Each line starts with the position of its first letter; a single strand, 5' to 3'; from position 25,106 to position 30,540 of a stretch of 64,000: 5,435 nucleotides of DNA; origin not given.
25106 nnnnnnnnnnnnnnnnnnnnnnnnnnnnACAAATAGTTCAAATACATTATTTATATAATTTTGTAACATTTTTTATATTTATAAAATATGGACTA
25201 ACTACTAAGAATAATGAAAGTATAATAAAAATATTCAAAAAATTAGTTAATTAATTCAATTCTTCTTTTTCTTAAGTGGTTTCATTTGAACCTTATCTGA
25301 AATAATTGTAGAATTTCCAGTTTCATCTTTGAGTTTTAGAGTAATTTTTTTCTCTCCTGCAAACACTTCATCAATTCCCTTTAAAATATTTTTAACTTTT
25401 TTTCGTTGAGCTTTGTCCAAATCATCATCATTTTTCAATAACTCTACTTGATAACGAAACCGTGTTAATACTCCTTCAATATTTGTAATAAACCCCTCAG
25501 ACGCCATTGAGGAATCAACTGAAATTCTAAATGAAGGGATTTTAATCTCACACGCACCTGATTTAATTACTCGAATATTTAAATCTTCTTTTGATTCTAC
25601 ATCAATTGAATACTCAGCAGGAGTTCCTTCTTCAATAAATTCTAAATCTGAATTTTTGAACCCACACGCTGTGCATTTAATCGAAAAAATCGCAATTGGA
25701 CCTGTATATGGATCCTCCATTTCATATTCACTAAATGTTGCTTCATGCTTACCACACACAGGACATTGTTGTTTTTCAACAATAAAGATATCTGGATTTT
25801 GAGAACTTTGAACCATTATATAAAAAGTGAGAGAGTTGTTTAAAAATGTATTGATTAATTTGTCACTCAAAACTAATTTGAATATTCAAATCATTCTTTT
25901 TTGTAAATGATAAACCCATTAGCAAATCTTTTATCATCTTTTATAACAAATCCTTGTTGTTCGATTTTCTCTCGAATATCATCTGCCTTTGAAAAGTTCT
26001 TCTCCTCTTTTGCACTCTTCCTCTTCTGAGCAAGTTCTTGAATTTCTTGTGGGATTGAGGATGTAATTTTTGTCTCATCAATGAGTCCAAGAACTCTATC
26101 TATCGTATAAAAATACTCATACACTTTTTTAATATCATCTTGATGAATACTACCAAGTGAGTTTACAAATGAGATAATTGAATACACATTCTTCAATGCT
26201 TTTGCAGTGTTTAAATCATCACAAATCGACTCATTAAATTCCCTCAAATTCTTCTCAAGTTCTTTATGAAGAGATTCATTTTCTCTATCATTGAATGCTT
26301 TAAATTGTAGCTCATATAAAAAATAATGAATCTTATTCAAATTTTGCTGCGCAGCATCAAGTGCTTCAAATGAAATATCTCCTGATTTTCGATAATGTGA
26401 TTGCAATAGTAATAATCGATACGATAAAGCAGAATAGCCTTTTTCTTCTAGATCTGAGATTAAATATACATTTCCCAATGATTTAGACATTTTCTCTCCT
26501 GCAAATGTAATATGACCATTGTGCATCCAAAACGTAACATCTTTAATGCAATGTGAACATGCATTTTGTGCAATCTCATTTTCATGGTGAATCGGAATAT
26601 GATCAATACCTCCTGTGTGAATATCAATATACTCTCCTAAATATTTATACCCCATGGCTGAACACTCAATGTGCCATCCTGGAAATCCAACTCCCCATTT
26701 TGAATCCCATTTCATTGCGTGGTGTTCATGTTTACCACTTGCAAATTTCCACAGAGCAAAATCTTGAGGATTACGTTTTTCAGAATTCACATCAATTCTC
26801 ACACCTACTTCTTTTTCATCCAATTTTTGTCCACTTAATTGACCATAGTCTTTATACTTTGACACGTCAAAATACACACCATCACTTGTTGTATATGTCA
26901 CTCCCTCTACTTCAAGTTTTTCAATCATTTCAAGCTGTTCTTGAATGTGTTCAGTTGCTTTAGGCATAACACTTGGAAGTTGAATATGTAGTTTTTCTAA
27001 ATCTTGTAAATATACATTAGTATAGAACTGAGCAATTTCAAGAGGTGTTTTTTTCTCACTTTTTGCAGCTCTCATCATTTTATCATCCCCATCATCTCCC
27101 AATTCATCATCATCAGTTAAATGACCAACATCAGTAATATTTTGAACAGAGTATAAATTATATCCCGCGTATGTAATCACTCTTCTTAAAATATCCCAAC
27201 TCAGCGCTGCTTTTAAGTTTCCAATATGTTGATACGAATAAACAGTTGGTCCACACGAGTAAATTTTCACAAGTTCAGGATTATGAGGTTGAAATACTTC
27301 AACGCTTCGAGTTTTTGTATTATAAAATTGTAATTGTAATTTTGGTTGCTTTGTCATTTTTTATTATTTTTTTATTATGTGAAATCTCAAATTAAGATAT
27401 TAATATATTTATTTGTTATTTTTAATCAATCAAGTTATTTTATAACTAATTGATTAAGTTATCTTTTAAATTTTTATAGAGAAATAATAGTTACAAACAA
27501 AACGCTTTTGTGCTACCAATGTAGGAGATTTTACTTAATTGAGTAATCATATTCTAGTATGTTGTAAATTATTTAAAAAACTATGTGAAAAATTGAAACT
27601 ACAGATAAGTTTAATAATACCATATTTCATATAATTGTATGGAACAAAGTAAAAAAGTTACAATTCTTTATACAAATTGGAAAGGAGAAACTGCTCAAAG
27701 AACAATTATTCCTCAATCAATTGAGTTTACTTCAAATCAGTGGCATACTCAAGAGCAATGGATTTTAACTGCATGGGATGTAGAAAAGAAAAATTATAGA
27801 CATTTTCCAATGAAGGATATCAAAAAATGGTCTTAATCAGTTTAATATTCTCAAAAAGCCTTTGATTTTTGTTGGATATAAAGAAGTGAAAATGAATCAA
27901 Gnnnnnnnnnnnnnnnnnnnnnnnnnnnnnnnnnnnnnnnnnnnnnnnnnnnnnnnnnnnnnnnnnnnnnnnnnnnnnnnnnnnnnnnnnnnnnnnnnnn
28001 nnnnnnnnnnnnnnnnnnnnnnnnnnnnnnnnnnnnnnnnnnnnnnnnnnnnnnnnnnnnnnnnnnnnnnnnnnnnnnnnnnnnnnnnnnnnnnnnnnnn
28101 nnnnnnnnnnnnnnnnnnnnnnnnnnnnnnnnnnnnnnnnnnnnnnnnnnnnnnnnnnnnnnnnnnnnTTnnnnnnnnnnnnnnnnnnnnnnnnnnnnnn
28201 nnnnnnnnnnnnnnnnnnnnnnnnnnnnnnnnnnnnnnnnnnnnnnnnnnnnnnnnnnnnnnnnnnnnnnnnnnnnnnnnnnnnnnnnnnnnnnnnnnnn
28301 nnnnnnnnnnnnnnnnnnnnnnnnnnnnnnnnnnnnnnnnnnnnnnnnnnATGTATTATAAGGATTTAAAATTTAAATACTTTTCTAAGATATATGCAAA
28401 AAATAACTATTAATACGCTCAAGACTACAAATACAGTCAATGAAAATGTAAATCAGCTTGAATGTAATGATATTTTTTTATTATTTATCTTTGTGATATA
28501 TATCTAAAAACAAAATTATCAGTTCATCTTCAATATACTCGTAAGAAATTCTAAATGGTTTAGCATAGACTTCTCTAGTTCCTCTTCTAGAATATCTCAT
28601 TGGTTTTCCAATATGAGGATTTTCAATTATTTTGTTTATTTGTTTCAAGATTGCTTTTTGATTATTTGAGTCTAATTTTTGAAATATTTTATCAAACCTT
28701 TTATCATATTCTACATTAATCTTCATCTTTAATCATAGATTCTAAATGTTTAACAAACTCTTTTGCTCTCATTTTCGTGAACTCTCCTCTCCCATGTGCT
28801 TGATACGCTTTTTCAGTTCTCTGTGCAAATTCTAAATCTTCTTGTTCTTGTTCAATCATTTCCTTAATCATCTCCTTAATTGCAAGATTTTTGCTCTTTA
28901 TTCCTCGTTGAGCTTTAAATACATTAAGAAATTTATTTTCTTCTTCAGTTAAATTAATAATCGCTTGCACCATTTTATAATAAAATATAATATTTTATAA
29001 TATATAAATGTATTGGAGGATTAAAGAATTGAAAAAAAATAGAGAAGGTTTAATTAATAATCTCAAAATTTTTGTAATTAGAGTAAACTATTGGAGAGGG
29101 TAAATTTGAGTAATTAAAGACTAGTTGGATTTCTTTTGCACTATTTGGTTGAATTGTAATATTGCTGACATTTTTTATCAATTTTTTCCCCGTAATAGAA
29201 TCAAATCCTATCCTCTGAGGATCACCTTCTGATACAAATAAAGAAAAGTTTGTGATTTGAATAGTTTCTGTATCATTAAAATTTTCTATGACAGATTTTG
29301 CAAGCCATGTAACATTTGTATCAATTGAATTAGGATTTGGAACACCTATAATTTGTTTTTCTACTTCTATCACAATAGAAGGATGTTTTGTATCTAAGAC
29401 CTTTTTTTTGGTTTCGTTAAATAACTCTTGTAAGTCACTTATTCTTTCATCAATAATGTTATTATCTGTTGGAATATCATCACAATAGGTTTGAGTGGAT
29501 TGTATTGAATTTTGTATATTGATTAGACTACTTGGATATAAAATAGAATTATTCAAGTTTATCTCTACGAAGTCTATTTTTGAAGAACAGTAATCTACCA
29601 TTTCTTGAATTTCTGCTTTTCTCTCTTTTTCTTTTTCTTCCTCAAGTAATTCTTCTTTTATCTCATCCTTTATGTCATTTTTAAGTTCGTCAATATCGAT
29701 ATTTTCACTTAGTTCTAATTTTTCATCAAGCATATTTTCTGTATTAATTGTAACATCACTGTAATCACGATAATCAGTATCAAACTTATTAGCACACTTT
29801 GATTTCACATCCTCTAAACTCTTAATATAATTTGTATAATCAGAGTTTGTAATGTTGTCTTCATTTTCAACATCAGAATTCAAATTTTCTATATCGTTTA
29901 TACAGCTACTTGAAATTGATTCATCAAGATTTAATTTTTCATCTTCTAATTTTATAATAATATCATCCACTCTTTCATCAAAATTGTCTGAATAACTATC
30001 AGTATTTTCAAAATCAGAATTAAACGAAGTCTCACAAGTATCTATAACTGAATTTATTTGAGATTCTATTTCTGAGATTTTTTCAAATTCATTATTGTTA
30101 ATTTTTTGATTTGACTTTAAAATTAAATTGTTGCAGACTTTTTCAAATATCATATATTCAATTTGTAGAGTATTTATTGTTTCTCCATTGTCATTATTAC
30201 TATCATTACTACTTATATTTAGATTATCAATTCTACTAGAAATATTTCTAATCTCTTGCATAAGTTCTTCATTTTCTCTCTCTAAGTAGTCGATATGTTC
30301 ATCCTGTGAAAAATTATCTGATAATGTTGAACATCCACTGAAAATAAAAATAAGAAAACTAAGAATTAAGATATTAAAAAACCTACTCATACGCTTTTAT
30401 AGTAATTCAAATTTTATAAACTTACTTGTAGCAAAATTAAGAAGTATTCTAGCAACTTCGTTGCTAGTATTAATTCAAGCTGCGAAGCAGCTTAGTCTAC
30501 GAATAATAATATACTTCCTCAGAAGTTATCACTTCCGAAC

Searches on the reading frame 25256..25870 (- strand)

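Call 94: search_protein_families(library=pfam, proteins=[window:25256-25870:-], max_evalue=0.0001)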
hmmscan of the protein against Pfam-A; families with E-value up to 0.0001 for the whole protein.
window:25256-25870:- (204 aa): 1 family
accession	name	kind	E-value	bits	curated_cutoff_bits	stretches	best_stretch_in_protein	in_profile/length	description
PF22794.1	jr-ZPR1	-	2.4e-19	69.9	27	1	95-193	1-100/125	ZPR1 jelly-roll domain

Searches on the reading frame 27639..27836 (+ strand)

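Call 65: search_protein_families(library=pfam, proteins=[window:27639-27836:+], max_evalue=0.01)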
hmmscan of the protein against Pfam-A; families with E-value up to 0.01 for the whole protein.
window:27639-27836:+ (65 aa): 2 families
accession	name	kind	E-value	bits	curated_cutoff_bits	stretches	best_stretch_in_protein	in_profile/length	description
PF13280.12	WYL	-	1.3e-06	28.7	21.8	1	2-63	11-67/70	WYL domain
PF10902.13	WYL_2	-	0.0071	17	26.7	1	18-59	30-71/74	WYL_2, Sm-like SH3 beta-barrel fold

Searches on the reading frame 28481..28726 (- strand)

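Call 65: search_protein_families(library=pfam, proteins=[window:28481-28726:-], max_evalue=0.01)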
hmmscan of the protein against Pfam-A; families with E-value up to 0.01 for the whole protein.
window:28481-28726:- (81 aa): 2 families
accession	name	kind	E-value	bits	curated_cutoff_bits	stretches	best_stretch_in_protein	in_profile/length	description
PF05016.21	ParE_toxin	-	3.6e-08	34.3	23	1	6-79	2-85/89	ParE toxin of type II toxin-antitoxin system, parDE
PF15781.12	ParE-like_toxin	-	3.9e-06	27.2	28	1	8-43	4-39/87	ParE-like toxin of type II bacterial toxin-antitoxin system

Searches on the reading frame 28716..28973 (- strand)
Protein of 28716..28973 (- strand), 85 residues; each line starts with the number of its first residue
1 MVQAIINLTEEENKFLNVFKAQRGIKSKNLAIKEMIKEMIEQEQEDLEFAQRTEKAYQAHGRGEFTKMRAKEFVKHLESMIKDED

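Call 65: search_protein_families(library=pfam, proteins=[window:28716-28973:-], max_evalue=0.01)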
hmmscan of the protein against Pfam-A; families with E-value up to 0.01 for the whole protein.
window:28716-28973:- (85 aa): 1 family
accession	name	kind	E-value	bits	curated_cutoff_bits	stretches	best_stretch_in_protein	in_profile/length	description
PF01814.28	Hemerythrin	-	0.0053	17.7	25.3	1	10-85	52-120/127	Hemerythrin HHE cation binding domain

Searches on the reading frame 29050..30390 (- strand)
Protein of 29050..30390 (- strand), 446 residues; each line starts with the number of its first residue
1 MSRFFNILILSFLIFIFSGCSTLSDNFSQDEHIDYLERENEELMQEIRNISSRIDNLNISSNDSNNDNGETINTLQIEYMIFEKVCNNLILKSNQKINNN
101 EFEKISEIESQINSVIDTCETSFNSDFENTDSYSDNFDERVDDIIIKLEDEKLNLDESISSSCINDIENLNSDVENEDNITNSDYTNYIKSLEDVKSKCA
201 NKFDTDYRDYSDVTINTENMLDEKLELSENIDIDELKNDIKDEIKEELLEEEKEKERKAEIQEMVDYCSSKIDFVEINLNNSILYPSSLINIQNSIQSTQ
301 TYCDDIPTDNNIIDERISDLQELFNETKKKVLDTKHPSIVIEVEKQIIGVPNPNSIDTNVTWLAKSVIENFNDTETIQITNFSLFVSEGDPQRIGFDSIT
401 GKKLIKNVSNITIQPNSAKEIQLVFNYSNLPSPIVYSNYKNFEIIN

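Call 65: search_protein_families(library=pfam, proteins=[window:29050-30390:-], max_evalue=0.01)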
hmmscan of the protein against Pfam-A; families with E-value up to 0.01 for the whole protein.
window:29050-30390:- (446 aa): 1 family
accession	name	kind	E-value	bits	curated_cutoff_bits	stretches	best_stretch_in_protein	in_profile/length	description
PF04977.20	DivIC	-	0.0012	19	28.9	1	8-58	1-52/80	Septum formation initiator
